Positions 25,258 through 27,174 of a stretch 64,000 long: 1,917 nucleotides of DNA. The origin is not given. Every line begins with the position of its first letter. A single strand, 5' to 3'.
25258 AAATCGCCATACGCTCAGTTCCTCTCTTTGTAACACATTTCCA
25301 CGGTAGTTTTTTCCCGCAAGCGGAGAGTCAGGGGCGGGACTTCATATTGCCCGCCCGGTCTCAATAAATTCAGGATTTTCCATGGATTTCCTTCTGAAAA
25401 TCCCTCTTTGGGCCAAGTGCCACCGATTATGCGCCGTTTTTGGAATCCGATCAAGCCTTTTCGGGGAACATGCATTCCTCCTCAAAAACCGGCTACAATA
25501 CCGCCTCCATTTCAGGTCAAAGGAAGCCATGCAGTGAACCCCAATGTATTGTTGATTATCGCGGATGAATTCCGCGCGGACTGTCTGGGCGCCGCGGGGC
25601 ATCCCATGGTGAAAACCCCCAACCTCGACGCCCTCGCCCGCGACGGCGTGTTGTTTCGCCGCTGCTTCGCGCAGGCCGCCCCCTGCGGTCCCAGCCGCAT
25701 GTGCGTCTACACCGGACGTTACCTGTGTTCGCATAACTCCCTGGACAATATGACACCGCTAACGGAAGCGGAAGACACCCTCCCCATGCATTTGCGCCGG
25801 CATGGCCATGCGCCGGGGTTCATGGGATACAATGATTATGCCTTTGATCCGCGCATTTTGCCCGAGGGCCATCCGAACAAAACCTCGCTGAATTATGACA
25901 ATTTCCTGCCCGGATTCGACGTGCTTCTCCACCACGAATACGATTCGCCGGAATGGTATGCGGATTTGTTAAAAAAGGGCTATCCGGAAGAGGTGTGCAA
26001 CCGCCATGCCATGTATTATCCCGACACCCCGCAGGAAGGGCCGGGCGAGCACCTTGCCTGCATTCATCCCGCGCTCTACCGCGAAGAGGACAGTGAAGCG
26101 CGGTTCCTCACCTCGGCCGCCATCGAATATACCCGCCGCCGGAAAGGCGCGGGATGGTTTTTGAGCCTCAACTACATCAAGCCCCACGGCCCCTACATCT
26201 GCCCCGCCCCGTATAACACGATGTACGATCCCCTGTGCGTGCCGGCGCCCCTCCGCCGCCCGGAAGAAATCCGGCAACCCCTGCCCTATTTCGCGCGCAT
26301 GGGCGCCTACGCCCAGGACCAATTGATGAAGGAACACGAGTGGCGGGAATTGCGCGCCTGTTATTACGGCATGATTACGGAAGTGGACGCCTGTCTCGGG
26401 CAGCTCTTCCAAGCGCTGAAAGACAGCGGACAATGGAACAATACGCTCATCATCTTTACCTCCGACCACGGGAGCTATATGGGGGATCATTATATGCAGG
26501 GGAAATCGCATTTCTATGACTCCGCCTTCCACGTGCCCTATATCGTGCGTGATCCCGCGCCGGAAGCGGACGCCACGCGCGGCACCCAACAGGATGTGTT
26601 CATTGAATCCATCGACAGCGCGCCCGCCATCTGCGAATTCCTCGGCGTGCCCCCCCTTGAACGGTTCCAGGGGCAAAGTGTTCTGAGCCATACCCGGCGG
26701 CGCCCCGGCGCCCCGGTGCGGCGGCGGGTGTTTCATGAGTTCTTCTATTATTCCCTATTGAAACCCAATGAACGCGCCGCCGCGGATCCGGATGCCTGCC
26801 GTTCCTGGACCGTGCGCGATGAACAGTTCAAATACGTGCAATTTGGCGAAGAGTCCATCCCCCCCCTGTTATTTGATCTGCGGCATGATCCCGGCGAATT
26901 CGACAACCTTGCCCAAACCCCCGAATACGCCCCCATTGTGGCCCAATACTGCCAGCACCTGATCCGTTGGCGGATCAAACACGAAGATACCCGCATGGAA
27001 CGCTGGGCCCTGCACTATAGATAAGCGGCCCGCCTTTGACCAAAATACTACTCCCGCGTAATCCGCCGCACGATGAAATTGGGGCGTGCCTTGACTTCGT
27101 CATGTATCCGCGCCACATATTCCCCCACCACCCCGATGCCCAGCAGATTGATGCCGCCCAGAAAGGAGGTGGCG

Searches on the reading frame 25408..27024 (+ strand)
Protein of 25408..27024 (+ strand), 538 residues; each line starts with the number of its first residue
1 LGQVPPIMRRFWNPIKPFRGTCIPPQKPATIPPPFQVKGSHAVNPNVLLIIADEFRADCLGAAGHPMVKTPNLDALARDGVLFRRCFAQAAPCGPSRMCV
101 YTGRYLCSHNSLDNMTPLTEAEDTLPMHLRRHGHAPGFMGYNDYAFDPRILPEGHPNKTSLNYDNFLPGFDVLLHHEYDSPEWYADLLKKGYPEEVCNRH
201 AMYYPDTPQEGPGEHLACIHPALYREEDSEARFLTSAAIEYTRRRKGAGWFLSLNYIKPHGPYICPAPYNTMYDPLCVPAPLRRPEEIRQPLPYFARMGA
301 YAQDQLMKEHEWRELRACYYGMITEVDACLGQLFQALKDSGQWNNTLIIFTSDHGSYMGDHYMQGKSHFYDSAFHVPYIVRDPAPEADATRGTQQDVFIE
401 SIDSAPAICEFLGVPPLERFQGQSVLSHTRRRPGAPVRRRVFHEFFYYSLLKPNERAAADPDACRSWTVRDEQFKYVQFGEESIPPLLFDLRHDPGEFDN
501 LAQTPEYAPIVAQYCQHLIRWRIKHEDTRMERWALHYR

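Call 68: search_protein_families(library=pfam, proteins=[window:25408-27024:+], max_evalue=0.001)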
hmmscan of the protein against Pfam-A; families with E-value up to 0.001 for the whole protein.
window:25408-27024:+ (538 aa): 5 families
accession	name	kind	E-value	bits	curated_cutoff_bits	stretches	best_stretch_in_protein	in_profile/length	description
PF00884.28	Sulfatase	-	3e-43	148.7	25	1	45-414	1-301/301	Sulfatase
PF16347.10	SGSH_C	-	7.8e-17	62.3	29.3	1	359-521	1-151/154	N-sulphoglucosamine sulphohydrolase, C-terminal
PF01663.27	Phosphodiest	-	8.4e-11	42.5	23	1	322-356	187-221/342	Type I phosphodiesterase / nucleotide pyrophosphatase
PF14707.11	Sulfatase_C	-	7.1e-05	23.8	30.9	1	462-516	37-87/127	C-terminal region of aryl-sulfatase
PF02995.22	DUF229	-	7.1e-05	22.1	25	1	315-363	302-350/496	Protein of unknown function (DUF229)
